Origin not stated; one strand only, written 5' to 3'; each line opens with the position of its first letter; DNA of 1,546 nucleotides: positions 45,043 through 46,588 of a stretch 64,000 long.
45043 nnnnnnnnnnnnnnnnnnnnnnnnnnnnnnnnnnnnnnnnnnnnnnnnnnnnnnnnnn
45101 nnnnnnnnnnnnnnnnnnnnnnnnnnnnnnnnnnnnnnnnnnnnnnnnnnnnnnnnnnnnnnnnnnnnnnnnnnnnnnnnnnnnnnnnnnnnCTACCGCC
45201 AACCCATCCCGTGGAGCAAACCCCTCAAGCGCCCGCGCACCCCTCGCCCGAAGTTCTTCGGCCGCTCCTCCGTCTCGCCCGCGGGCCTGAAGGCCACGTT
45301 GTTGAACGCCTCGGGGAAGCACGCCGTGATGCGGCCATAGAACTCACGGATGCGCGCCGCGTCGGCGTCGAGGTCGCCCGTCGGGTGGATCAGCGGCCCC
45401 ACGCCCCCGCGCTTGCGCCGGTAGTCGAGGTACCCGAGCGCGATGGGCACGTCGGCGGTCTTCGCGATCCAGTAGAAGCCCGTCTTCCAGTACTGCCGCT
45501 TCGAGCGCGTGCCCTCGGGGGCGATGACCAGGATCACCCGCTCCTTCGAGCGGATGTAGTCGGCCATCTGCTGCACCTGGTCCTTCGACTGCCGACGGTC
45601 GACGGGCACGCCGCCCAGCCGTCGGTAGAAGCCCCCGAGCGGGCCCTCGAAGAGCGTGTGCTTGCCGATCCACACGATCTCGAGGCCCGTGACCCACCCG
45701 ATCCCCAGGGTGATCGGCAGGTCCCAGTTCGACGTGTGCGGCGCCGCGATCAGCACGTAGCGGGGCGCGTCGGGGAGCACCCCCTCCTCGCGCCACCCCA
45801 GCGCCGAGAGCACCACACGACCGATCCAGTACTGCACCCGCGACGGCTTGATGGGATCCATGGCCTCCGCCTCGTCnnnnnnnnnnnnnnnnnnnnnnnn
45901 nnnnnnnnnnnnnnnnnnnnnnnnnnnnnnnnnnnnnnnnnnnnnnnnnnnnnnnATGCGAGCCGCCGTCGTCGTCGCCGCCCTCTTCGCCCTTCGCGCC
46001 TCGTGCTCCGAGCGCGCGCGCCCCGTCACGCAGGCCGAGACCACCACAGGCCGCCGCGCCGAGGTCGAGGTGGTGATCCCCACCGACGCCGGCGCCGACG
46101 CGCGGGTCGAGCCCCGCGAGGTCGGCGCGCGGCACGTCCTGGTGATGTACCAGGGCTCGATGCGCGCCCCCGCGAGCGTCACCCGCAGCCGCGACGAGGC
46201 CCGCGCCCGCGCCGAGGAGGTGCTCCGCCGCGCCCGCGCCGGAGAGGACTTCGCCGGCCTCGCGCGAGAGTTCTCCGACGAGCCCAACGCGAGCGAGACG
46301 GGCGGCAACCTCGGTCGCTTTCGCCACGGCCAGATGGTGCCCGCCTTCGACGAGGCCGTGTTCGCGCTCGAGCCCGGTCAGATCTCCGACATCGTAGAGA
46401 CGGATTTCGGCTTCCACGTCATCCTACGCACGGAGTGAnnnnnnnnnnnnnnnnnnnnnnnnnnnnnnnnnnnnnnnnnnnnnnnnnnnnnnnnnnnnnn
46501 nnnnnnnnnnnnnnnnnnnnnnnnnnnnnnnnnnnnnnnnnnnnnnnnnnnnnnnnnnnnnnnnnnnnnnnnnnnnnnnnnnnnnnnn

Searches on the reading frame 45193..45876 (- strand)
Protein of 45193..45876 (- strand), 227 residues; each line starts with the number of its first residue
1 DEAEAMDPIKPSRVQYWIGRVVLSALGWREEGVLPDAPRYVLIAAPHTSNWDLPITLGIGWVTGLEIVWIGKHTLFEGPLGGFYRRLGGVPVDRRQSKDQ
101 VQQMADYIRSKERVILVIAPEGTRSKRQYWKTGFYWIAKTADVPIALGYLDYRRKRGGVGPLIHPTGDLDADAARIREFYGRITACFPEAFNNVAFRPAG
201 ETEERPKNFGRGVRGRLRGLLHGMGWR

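Call 44: search_protein_families(library=pfam, proteins=[window:45193-45876:-], max_evalue=0.001)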
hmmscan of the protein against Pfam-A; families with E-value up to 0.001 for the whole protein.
window:45193-45876:- (227 aa): 1 family
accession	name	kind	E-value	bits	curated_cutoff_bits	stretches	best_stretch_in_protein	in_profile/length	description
PF01553.26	Acyltransferase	-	7.9e-12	45.6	23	1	41-145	16-126/132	Acyltransferase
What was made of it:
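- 45193..45861 (-): PlsC-like acyltransferase (context). It ends 13 nt upstream of A and is the only neighbour of A that is conserved in the nearest clade. The start codon is approximate. PF01553 E 7.9e-12 (call 44).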

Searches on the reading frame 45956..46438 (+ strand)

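Call 44: search_protein_families(library=pfam, proteins=[window:45956-46438:+], max_evalue=0.001)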
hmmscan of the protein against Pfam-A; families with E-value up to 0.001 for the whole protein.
window:45956-46438:+ (160 aa): 3 families
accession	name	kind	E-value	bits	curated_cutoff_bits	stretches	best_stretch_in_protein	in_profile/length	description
PF13616.12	Rotamase_3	-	7.6e-29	101.1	22.5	1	51-156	11-110/116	PPIC-type PPIASE domain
PF00639.27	Rotamase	-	5.6e-26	91.8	21.7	1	60-159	1-96/97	PPIC-type PPIASE domain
PF13145.12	Rotamase_2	-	6.6e-08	33.8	27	1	76-157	28-104/121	PPIC-type PPIASE domain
